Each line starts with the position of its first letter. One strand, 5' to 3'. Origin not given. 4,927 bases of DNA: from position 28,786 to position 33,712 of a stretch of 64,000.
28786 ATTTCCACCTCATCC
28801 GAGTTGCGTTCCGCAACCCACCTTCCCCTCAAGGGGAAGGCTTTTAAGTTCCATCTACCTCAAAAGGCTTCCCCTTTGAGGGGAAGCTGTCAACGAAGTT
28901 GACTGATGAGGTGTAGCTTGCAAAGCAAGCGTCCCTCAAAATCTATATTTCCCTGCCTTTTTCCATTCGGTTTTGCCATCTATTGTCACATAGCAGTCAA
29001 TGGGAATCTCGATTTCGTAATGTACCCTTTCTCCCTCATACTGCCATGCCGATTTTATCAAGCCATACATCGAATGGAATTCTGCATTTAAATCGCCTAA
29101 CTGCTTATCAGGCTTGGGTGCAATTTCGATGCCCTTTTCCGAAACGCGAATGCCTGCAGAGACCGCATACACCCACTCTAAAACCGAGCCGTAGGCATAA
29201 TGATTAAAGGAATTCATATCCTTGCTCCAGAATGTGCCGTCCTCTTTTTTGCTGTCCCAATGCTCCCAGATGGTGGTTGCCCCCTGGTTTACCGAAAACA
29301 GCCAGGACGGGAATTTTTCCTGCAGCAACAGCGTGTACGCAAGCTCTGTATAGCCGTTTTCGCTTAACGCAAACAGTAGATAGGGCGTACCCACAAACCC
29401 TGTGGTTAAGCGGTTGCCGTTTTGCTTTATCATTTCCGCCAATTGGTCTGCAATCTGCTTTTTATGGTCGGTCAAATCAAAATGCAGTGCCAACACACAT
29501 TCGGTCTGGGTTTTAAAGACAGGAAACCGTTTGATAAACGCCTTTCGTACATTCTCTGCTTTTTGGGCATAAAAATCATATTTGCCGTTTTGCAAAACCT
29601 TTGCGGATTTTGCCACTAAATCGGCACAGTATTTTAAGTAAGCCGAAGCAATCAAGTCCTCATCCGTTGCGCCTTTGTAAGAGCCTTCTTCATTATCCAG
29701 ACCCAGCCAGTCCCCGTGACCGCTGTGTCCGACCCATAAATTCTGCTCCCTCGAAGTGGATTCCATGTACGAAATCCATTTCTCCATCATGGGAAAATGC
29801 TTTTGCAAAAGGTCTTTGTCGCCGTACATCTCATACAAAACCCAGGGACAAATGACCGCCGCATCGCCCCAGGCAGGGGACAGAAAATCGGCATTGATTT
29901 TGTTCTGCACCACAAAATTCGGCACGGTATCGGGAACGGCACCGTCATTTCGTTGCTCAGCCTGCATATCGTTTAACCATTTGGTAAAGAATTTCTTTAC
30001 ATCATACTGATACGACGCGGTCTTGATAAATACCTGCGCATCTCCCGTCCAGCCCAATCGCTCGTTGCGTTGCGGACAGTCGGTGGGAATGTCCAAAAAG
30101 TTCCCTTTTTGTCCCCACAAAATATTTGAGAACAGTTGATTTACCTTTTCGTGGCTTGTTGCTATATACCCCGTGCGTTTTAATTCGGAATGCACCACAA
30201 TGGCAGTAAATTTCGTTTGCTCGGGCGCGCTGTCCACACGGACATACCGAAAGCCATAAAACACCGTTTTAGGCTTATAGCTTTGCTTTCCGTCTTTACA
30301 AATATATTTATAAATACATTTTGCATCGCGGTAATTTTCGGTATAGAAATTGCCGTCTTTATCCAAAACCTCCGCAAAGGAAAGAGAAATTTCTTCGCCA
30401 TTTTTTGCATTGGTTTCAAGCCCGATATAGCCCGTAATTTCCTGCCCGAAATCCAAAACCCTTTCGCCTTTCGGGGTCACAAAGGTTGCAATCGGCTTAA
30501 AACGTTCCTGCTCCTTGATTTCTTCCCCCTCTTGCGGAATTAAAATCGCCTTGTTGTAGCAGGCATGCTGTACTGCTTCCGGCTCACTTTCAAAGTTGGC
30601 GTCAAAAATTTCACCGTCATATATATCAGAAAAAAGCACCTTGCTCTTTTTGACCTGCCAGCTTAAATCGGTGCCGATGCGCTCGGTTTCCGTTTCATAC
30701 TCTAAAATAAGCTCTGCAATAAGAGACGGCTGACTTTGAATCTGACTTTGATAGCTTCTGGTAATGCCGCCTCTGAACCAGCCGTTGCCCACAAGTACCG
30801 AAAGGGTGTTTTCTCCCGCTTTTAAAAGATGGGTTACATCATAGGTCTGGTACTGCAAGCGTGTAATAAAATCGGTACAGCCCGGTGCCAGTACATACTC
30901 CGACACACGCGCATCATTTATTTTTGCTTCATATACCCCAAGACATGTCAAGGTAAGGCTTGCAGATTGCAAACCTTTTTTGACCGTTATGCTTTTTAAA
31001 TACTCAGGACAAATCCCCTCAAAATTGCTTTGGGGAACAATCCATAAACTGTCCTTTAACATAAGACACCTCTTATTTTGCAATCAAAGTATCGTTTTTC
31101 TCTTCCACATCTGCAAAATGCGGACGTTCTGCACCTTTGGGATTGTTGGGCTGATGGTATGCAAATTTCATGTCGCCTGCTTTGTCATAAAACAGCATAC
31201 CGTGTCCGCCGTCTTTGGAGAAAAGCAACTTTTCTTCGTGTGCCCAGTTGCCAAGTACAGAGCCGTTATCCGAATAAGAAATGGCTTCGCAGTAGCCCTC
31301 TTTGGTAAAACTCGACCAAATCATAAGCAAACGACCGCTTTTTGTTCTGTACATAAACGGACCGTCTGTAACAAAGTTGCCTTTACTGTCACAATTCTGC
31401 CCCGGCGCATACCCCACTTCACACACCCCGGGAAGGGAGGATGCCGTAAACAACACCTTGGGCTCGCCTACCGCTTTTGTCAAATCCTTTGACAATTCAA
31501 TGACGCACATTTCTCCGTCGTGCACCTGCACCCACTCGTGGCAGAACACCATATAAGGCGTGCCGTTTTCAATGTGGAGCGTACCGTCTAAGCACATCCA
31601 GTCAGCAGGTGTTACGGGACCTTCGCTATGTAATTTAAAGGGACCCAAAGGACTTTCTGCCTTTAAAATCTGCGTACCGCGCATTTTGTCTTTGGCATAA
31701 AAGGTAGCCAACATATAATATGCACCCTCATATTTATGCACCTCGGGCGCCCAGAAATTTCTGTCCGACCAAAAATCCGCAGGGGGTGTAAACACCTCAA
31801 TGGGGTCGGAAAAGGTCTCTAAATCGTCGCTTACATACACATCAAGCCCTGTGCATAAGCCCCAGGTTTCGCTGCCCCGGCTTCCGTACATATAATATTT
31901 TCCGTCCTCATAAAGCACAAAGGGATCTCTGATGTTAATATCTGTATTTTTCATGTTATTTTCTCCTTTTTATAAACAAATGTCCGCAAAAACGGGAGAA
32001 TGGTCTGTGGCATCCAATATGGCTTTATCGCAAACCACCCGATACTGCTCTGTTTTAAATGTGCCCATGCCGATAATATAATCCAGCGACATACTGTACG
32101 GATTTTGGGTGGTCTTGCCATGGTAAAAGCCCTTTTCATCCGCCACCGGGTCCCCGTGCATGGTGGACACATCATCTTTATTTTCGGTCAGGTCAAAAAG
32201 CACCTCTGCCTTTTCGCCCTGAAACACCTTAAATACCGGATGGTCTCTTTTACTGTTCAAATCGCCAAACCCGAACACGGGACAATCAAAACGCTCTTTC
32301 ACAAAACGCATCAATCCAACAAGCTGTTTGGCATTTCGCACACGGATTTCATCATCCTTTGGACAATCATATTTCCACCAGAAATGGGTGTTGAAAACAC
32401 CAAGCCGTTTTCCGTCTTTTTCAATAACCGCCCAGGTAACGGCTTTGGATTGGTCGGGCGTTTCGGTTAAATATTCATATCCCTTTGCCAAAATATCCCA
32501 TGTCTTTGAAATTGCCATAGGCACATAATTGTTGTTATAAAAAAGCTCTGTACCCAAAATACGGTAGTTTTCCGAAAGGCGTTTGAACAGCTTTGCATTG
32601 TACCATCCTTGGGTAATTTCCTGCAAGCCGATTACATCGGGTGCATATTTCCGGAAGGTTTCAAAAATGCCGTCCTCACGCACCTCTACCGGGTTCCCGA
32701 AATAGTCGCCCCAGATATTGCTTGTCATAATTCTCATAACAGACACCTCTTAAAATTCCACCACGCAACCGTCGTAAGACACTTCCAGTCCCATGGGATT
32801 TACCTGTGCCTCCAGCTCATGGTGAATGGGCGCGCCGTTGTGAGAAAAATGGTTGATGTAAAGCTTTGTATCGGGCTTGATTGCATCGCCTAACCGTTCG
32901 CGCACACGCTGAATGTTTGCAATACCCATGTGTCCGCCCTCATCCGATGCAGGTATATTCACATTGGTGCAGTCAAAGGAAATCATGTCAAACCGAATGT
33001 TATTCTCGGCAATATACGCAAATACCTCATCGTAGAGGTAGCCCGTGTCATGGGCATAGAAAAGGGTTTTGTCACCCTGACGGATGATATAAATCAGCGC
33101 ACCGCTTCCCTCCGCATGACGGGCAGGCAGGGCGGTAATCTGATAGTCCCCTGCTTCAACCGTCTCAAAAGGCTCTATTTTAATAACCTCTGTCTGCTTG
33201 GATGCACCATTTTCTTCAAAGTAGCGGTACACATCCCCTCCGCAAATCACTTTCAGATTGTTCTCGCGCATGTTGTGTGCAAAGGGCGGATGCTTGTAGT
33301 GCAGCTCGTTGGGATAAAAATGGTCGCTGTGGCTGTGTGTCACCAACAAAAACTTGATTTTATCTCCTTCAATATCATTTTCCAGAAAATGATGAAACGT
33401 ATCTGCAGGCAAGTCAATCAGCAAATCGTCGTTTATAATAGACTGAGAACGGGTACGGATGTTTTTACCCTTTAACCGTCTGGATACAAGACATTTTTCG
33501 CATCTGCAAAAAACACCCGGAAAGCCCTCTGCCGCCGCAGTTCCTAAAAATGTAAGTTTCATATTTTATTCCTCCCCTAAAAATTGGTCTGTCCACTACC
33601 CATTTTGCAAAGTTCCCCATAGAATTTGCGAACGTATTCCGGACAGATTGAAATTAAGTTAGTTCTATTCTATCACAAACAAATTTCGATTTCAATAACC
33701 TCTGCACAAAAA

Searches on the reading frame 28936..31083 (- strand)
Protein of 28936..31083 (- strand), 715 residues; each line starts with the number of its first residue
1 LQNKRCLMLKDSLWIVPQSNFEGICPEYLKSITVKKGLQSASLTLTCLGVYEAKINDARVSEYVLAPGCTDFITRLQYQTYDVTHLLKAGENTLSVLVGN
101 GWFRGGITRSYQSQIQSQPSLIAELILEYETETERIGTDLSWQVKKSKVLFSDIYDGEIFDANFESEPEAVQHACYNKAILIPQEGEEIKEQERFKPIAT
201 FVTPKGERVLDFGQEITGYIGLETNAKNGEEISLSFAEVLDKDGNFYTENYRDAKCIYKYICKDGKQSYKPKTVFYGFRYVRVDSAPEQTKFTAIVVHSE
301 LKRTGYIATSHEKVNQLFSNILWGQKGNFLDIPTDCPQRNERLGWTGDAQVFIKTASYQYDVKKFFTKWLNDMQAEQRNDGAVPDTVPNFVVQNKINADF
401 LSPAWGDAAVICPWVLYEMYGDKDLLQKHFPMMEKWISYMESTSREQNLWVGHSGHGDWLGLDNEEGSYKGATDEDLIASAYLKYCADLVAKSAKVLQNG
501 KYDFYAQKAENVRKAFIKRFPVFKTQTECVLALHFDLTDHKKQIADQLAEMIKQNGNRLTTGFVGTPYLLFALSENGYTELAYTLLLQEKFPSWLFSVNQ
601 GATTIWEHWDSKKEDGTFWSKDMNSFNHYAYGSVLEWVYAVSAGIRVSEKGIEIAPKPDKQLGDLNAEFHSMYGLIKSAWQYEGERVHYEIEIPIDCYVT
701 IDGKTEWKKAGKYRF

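Call 8: search_protein_families(library=pfam, proteins=[window:28936-31083:-], max_evalue=0.001)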
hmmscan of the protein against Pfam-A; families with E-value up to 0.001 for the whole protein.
window:28936-31083:- (715 aa): 4 families
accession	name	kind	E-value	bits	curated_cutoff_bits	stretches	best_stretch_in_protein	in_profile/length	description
PF17389.8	Bac_rhamnosid6H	-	3.7e-110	368.8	24.5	1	302-640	1-337/339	Bacterial alpha-L-rhamnosidase 6 hairpin glycosidase domain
PF08531.16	Bac_rhamnosid_N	-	2.7e-38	131.9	25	1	38-166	3-134/172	Alpha-L-rhamnosidase N-terminal domain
PF05592.18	Bac_rhamnosid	-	1.6e-24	86.2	22.2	1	203-298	3-102/102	Bacterial alpha-L-rhamnosidase concanavalin-like domain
PF17390.7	Bac_rhamnosid_C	-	1.5e-09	37.9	22.1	1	651-697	11-57/78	Bacterial alpha-L-rhamnosidase C-terminal domain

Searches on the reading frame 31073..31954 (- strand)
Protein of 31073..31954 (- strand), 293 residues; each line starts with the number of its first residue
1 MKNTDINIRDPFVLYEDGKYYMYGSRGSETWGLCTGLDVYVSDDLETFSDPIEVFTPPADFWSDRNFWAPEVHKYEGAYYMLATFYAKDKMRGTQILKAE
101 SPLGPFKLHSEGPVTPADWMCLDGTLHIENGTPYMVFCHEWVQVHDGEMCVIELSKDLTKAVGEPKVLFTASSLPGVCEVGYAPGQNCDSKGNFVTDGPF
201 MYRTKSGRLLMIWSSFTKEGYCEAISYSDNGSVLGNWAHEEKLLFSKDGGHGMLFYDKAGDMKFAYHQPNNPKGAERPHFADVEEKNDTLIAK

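Call 8: search_protein_families(library=pfam, proteins=[window:31073-31954:-], max_evalue=0.001)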
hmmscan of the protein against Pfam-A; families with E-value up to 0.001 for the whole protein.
window:31073-31954:- (293 aa): 1 family
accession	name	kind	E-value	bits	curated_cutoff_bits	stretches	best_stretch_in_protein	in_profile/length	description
PF04616.20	Glyco_hydro_43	-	3.2e-35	122.3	32.2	1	9-274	11-267/288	Glycosyl hydrolases family 43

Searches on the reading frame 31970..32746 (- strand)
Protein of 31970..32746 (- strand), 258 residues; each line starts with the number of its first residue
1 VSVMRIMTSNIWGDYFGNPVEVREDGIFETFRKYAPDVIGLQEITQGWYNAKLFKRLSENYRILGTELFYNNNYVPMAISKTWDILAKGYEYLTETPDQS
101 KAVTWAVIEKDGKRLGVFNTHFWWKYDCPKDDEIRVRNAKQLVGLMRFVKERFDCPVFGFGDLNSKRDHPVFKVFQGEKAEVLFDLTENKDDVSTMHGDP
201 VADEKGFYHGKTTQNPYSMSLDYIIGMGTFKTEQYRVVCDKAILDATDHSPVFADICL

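Call 8: search_protein_families(library=pfam, proteins=[window:31970-32746:-], max_evalue=0.001)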
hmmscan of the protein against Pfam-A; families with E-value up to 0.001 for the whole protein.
window:31970-32746:- (258 aa): 1 family
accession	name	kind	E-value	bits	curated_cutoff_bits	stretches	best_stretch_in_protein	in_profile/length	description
PF03372.29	Exo_endo_phos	-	1.6e-08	35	24.5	1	7-249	1-225/225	Endonuclease/Exonuclease/phosphatase family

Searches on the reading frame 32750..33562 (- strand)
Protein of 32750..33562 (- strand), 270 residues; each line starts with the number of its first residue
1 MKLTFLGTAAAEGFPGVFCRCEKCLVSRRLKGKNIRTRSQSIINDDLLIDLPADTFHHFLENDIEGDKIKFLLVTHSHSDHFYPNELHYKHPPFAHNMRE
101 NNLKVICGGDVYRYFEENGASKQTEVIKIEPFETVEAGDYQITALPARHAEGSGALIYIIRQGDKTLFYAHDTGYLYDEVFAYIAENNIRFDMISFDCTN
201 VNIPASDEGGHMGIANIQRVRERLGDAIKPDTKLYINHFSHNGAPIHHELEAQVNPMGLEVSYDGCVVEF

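Call 8: search_protein_families(library=pfam, proteins=[window:32750-33562:-], max_evalue=0.001)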
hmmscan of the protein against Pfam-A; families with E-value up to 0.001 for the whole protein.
window:32750-33562:- (270 aa): 2 families
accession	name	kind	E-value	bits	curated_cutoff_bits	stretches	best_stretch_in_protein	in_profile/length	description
PF12706.13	Lactamase_B_2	-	1.9e-14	54.2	27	1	65-225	27-191/200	Beta-lactamase superfamily domain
PF13483.12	Lactamase_B_3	-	0.00017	22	24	1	63-179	31-118/160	Beta-lactamase superfamily domain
